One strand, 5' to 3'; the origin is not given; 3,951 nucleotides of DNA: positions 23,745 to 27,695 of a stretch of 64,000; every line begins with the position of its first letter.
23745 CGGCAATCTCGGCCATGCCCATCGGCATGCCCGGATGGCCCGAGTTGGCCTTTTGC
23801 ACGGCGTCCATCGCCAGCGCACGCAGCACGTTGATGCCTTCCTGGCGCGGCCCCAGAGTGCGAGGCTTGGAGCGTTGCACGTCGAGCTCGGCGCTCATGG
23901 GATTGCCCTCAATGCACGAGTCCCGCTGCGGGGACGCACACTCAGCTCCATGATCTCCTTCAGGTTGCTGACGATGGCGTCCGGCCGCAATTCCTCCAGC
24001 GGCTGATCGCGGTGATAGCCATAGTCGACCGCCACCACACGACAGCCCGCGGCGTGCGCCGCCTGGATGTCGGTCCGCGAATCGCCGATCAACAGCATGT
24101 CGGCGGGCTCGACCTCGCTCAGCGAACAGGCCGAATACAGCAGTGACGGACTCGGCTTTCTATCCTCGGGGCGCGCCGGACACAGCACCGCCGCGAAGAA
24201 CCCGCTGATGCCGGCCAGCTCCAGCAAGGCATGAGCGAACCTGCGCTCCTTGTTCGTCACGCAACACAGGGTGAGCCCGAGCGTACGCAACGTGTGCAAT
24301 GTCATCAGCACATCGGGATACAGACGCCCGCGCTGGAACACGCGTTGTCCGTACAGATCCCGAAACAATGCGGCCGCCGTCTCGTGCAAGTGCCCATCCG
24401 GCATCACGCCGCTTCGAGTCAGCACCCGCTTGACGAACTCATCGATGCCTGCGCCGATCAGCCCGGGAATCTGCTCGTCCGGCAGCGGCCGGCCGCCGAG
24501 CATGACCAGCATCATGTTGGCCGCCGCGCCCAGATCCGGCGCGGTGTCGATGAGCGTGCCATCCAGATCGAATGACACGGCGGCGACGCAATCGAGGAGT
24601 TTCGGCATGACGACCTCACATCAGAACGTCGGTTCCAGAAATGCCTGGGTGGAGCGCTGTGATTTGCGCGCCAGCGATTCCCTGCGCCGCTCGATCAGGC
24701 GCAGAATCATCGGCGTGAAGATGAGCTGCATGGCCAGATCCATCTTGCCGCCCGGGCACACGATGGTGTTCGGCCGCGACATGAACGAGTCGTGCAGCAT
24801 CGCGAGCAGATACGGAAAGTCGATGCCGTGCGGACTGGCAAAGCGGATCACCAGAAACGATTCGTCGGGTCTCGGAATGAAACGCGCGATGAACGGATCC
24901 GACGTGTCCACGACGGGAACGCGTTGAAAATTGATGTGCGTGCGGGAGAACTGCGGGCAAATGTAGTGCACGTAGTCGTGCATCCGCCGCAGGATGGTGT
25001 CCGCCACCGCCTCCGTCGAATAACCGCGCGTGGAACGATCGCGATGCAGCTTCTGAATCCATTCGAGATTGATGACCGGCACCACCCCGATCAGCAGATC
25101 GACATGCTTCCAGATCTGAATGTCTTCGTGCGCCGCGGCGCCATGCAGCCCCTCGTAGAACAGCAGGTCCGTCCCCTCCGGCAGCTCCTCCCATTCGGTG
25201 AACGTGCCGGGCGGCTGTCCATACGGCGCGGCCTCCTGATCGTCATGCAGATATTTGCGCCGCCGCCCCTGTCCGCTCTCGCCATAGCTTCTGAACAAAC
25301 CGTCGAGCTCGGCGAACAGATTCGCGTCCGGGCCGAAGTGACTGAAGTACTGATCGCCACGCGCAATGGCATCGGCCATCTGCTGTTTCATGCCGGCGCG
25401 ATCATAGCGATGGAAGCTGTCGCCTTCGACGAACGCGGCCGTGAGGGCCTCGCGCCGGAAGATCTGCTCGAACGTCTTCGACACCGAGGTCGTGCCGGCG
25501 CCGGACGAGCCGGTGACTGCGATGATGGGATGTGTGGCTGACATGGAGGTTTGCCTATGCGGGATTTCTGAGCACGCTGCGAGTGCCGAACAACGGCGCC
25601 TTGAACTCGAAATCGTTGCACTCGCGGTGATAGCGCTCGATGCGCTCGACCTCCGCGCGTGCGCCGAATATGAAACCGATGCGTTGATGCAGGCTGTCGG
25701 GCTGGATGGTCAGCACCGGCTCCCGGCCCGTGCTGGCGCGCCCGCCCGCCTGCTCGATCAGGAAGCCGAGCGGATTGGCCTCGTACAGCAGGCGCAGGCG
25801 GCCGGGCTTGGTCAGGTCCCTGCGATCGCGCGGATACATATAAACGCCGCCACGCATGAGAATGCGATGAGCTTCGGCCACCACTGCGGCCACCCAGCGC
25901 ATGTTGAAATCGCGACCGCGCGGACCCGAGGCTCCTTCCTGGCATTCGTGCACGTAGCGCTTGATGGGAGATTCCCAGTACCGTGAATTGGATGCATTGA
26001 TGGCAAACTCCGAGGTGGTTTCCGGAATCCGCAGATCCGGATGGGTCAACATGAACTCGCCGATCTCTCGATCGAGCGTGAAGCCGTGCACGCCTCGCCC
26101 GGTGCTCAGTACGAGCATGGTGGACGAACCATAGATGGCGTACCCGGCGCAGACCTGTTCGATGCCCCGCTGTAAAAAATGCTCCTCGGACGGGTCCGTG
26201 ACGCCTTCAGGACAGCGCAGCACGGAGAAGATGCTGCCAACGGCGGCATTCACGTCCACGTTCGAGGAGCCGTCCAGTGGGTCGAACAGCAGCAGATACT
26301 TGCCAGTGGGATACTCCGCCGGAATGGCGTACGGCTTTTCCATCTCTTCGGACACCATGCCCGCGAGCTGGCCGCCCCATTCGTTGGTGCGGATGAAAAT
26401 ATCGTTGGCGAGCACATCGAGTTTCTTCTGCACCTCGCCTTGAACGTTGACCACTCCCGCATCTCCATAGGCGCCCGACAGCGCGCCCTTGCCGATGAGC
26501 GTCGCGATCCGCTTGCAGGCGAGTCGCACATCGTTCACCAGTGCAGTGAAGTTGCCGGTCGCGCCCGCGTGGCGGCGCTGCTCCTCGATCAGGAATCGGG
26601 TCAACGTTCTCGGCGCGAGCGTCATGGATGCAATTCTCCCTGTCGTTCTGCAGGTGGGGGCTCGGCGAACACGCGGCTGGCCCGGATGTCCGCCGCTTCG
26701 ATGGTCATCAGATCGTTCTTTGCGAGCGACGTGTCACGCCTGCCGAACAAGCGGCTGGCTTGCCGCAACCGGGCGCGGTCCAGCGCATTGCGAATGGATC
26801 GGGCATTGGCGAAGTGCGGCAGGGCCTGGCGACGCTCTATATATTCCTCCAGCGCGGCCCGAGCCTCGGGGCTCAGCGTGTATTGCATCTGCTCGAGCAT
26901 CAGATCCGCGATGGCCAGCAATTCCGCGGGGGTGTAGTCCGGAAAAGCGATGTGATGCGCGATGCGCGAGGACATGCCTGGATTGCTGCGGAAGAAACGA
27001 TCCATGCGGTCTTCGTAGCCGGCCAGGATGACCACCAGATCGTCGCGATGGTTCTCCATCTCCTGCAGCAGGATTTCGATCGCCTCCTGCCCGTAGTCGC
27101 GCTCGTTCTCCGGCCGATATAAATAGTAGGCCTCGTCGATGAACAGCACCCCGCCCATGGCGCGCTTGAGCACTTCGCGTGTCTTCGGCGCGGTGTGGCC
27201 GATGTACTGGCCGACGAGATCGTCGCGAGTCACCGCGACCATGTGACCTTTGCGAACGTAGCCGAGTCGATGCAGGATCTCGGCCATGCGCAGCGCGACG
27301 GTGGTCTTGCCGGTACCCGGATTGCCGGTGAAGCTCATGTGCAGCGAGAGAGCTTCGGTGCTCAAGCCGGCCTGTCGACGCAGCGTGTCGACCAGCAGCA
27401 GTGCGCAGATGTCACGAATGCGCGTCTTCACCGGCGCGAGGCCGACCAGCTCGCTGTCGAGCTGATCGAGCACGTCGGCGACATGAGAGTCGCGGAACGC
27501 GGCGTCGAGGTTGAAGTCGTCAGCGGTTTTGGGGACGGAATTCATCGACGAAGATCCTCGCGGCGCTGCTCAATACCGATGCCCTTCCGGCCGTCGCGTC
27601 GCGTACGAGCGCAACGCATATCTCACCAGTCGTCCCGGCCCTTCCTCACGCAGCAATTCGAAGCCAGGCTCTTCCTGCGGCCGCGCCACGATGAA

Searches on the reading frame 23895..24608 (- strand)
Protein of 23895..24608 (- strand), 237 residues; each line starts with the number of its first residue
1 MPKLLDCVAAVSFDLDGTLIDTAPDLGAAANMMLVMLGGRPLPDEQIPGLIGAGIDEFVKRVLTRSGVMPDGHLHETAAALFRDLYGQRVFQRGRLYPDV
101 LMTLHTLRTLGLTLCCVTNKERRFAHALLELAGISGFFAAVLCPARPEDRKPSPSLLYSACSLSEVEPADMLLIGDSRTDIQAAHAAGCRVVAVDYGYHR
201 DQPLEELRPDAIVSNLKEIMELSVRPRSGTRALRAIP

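Call 41: search_protein_families(library=pfam, proteins=[window:23895-24608:-], max_evalue=0.00001)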
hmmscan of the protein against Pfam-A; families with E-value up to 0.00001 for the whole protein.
window:23895-24608:- (237 aa): 4 families
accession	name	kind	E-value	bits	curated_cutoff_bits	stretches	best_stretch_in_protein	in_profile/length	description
PF13419.12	HAD_2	-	4.1e-30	105.6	23.8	1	13-194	3-178/178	Haloacid dehalogenase-like hydrolase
PF00702.32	Hydrolase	-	6e-26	92.4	26.4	1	9-188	2-191/191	haloacid dehalogenase-like hydrolase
PF13242.12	Hydrolase_like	-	1.1e-15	57.7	22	1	150-218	3-74/75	HAD-hyrolase-like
PF12710.13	HAD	-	5.4e-07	30.6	27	1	13-184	3-188/189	haloacid dehalogenase-like hydrolase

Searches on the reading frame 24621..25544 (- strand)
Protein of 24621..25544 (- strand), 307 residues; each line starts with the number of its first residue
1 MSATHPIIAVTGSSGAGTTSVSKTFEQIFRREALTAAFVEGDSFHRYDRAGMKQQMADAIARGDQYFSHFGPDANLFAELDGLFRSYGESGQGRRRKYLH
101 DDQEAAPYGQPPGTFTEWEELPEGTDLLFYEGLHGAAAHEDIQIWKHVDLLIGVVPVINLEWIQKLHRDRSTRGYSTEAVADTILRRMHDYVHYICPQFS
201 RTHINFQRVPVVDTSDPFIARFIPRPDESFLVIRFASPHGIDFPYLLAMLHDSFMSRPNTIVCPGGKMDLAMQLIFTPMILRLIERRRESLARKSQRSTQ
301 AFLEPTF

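Call 41: search_protein_families(library=pfam, proteins=[window:24621-25544:-], max_evalue=0.00001)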
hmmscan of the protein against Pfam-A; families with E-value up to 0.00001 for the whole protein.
window:24621-25544:- (307 aa): 1 family
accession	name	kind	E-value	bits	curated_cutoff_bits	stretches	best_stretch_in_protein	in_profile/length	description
PF00485.24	PRK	-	6.3e-71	238.7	22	1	7-215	1-196/196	Phosphoribulokinase / Uridine kinase family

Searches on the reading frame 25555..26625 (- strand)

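Call 41: search_protein_families(library=pfam, proteins=[window:25555-26625:-], max_evalue=0.00001)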
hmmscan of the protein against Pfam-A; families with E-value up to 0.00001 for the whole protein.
window:25555-26625:- (356 aa): 2 families
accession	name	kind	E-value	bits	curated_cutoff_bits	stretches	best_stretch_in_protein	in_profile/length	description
PF00316.25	FBPase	-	4.5e-59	199.7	34.8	1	7-196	2-191/191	Fructose-1-6-bisphosphatase, N-terminal domain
PF18913.5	FBPase_C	-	2e-43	147.6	27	1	200-333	1-126/127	Fructose-1-6-bisphosphatase, C-terminal domain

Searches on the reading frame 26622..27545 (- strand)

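Call 41: search_protein_families(library=pfam, proteins=[window:26622-27545:-], max_evalue=0.00001)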
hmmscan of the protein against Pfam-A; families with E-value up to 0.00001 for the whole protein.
window:26622-27545:- (307 aa): 3 families
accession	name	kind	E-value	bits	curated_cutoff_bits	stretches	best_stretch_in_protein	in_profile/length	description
PF17866.7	AAA_lid_6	-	1.5e-17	63.8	24.3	1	226-287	1-60/60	AAA lid domain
PF00004.35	AAA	-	1.7e-16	61.3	21.2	1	71-202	2-130/131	ATPase family associated with various cellular activities (AAA)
PF13401.12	AAA_22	-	1.9e-06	28.6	27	0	70-93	8-31/130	AAA domain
